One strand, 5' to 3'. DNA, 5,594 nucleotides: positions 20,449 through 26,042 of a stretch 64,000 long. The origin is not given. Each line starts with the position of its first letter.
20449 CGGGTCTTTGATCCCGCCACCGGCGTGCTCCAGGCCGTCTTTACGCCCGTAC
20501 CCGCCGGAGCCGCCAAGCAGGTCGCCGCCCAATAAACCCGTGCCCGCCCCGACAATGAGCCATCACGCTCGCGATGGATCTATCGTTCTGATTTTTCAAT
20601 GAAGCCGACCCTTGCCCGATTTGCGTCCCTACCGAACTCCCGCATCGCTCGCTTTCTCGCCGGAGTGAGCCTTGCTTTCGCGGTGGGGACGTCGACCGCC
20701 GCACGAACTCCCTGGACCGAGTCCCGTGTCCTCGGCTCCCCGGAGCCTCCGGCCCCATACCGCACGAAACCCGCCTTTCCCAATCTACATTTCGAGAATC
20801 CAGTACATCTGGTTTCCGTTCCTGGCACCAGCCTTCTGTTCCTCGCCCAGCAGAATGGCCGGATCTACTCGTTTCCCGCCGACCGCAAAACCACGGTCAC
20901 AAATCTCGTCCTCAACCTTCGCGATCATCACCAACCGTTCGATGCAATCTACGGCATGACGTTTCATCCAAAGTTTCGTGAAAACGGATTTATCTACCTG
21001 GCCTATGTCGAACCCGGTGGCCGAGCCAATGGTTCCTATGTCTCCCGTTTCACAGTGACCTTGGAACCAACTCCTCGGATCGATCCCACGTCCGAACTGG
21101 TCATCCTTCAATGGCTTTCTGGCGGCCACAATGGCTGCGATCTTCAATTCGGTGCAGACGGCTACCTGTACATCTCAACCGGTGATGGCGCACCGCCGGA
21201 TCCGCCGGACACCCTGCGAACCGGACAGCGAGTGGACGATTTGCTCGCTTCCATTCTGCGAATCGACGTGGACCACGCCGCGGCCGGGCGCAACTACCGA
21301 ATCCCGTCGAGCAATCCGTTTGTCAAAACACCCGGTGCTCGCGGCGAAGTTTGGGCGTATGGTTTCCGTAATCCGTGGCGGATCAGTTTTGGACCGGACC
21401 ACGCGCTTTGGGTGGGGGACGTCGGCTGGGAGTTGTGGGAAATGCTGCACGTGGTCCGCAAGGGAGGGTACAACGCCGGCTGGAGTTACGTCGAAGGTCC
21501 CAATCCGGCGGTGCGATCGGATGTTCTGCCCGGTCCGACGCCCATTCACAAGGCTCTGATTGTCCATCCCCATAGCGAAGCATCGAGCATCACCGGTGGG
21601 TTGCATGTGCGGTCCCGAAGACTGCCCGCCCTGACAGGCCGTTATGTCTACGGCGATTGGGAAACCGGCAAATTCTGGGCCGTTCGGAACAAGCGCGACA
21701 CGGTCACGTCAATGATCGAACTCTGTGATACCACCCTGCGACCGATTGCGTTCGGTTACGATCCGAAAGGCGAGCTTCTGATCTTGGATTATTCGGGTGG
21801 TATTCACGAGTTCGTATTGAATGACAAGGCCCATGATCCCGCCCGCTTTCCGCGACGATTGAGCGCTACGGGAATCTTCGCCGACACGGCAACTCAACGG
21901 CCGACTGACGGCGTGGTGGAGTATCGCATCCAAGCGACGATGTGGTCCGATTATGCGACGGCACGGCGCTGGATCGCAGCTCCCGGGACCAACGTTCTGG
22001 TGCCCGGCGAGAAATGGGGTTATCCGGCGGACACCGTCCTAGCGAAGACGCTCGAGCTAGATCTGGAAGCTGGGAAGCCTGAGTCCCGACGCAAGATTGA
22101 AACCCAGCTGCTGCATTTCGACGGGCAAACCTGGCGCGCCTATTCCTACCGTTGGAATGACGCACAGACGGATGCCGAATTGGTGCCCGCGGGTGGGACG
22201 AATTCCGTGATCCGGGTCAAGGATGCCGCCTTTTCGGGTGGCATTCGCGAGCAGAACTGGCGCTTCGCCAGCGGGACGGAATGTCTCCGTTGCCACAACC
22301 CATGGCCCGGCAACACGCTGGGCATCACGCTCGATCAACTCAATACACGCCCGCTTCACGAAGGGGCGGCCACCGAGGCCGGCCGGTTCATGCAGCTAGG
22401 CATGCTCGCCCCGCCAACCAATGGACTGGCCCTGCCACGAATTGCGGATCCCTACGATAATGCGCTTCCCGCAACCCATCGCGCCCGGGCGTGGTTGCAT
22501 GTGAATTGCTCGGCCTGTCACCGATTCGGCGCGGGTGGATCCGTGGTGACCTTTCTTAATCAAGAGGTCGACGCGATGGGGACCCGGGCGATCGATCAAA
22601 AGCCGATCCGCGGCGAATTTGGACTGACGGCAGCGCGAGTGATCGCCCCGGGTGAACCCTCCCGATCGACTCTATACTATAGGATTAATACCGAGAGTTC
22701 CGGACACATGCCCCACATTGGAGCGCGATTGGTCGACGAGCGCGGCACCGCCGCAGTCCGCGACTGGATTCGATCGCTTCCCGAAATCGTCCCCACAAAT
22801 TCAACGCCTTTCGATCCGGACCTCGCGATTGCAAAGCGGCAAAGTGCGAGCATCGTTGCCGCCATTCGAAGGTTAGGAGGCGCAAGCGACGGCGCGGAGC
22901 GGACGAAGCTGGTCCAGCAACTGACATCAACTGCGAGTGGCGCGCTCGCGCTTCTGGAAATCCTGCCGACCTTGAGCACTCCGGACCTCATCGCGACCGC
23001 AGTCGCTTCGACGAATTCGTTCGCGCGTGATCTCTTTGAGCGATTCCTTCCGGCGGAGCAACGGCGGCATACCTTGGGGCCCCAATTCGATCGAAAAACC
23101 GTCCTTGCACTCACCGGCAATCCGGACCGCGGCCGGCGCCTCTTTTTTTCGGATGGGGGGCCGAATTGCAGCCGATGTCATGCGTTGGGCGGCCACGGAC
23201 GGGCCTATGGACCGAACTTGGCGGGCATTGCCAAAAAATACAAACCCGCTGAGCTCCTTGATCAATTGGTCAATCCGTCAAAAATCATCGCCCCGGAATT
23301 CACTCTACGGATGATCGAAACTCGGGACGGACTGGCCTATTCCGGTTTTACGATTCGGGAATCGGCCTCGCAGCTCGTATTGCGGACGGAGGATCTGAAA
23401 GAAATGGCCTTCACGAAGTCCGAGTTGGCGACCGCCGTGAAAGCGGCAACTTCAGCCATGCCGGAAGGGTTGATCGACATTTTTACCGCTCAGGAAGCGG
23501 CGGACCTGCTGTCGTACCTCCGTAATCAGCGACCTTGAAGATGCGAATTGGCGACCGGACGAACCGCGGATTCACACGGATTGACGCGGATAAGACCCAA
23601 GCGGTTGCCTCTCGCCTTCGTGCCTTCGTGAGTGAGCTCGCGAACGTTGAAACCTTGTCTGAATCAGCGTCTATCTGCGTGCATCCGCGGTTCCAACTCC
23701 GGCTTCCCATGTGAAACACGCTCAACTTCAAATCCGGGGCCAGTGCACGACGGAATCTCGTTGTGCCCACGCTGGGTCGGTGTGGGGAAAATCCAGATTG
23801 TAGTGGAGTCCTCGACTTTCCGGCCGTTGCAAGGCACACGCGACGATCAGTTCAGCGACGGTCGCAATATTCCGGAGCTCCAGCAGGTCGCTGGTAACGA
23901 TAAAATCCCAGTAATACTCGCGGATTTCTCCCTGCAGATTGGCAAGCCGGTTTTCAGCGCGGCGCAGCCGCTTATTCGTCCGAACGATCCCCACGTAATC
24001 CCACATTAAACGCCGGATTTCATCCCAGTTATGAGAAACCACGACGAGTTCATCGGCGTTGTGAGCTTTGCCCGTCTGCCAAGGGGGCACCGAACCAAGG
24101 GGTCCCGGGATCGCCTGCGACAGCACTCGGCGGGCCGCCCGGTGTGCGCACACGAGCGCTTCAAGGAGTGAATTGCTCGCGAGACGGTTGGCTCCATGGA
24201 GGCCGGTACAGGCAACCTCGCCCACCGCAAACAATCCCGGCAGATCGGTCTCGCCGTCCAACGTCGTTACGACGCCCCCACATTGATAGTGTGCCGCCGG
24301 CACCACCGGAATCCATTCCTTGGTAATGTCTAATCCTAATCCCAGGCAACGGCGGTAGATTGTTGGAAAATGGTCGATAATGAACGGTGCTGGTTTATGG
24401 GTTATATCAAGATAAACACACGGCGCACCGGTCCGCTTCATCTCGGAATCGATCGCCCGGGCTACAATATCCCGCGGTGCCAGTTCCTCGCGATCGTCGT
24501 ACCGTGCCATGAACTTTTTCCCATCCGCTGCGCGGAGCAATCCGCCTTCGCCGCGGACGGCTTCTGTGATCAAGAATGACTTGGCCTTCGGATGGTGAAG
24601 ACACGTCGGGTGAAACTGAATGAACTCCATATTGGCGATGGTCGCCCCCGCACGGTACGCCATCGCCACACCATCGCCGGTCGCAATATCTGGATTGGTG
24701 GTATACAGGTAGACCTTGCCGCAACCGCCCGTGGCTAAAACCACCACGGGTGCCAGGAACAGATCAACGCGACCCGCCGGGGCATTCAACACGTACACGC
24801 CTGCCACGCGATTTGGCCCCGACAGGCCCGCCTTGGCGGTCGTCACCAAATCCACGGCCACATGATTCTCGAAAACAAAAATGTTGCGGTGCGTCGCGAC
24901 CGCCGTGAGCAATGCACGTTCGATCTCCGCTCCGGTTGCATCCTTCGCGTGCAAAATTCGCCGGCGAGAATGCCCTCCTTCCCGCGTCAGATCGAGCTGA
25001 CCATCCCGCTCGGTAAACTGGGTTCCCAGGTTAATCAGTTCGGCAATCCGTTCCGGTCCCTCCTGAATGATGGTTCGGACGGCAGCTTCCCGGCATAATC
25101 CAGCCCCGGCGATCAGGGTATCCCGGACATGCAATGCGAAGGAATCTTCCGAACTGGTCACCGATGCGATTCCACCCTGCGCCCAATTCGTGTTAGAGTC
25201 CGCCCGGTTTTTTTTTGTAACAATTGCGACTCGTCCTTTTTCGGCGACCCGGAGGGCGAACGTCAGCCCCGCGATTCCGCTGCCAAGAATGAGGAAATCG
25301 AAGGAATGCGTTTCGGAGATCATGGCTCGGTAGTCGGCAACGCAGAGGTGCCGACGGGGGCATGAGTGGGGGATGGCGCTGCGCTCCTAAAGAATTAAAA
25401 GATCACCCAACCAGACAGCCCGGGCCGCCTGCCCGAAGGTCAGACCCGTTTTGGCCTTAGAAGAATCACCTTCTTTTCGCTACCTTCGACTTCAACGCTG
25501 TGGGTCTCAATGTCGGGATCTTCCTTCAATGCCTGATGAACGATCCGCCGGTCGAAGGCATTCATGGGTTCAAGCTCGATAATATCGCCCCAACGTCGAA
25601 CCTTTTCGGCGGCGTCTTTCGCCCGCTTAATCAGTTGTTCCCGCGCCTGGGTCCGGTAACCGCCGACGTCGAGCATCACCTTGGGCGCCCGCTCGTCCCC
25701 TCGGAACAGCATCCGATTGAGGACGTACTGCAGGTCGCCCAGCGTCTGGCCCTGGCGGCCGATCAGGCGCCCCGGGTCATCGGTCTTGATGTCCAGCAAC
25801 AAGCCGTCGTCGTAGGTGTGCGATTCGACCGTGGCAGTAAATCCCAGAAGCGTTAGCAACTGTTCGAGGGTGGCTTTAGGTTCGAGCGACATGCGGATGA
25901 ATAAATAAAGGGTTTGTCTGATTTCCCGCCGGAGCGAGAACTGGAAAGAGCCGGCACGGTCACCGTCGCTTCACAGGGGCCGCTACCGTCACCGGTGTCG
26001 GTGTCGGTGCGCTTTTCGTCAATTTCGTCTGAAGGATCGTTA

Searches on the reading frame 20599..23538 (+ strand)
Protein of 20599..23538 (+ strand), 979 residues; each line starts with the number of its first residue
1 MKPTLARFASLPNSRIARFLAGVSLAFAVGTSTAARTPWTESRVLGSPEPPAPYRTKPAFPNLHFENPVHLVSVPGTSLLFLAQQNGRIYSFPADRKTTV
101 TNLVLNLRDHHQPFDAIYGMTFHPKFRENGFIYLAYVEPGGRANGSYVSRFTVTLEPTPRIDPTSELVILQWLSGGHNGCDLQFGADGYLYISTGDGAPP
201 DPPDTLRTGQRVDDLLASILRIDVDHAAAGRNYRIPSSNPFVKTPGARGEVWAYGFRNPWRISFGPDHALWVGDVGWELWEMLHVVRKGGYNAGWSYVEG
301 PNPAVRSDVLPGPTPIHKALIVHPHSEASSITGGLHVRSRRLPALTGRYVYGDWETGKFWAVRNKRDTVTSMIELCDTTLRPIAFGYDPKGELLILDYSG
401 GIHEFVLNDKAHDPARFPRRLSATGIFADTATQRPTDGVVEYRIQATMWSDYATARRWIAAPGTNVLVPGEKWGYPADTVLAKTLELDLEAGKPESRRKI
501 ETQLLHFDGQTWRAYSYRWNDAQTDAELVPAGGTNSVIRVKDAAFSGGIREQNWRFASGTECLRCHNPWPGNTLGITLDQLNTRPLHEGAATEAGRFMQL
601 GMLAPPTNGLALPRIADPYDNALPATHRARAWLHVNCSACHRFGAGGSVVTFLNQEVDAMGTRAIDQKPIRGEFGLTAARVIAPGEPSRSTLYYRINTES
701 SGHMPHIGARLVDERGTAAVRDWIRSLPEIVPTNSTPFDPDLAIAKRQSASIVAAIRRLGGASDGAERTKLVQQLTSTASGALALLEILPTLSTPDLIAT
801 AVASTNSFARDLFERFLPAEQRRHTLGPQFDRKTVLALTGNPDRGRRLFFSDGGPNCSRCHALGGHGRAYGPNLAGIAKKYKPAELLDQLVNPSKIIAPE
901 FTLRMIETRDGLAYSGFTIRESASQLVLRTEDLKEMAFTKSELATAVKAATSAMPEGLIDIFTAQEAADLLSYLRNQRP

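Call 28: search_protein_families(library=pfam, proteins=[window:20599-23538:+], max_evalue=0.001)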
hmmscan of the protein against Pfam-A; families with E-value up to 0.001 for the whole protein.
window:20599-23538:+ (979 aa): 3 families
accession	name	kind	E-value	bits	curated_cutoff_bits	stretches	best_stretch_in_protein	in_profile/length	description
PF07995.17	GSDH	-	1.2e-27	97.5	25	1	65-387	1-315/332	Glucose / Sorbosone dehydrogenase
PF00034.26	Cytochrom_C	-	2.7e-10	41.8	21.3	1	844-897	3-53/90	Cytochrome c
PF13442.11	Cytochrome_CBB3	-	7.3e-09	36.3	27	0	841-893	2-44/68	Cytochrome C oxidase, cbb3-type, subunit III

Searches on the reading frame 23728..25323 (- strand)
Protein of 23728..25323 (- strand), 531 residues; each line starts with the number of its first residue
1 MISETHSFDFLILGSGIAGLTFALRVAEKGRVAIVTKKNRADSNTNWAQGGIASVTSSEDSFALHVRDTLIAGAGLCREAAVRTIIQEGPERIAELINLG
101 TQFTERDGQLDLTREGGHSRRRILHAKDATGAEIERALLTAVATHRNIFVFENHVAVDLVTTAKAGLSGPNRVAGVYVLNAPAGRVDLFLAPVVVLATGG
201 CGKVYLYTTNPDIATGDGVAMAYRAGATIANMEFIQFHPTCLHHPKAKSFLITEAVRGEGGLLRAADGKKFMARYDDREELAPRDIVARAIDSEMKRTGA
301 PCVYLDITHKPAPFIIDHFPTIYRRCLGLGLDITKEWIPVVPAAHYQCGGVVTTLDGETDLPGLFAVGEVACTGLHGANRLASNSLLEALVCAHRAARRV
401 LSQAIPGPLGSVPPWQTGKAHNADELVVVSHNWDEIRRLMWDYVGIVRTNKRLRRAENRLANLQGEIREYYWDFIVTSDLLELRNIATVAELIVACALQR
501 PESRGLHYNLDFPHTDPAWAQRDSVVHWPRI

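Call 29: search_protein_families(library=pfam, proteins=[window:23728-25323:-], max_evalue=0.001)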
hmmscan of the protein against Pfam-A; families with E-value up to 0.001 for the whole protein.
window:23728-25323:- (531 aa): 4 families
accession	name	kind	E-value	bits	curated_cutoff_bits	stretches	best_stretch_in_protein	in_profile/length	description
PF00890.30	FAD_binding_2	-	3.1e-96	323.5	20.4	1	9-386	1-414/414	FAD binding domain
PF02910.25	Succ_DH_flav_C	-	4.8e-14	52.8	20.8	1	434-520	2-95/130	Fumarate reductase flavoprotein C-term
PF01266.30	DAO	-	3e-05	24.1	27.9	1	9-143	1-122/353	FAD dependent oxidoreductase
PF07992.20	Pyr_redox_2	-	5.7e-05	23.1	26.1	0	9-39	2-33/291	Pyridine nucleotide-disulphide oxidoreductase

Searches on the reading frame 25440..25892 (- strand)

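Call 57: search_protein_families(library=pfam, proteins=[window:25440-25892:-], max_evalue=0.0001)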
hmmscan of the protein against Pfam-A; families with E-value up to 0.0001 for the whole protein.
window:25440-25892:- (150 aa): 2 families
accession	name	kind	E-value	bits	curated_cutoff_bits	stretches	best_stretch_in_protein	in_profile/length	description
PF01424.28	R3H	-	3.3e-13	49.9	26.8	1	85-144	1-58/60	R3H domain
PF13083.13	KH_KhpA-B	-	1.3e-09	38.2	32.1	1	21-69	21-69/73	KhpA/KhpB, KH domain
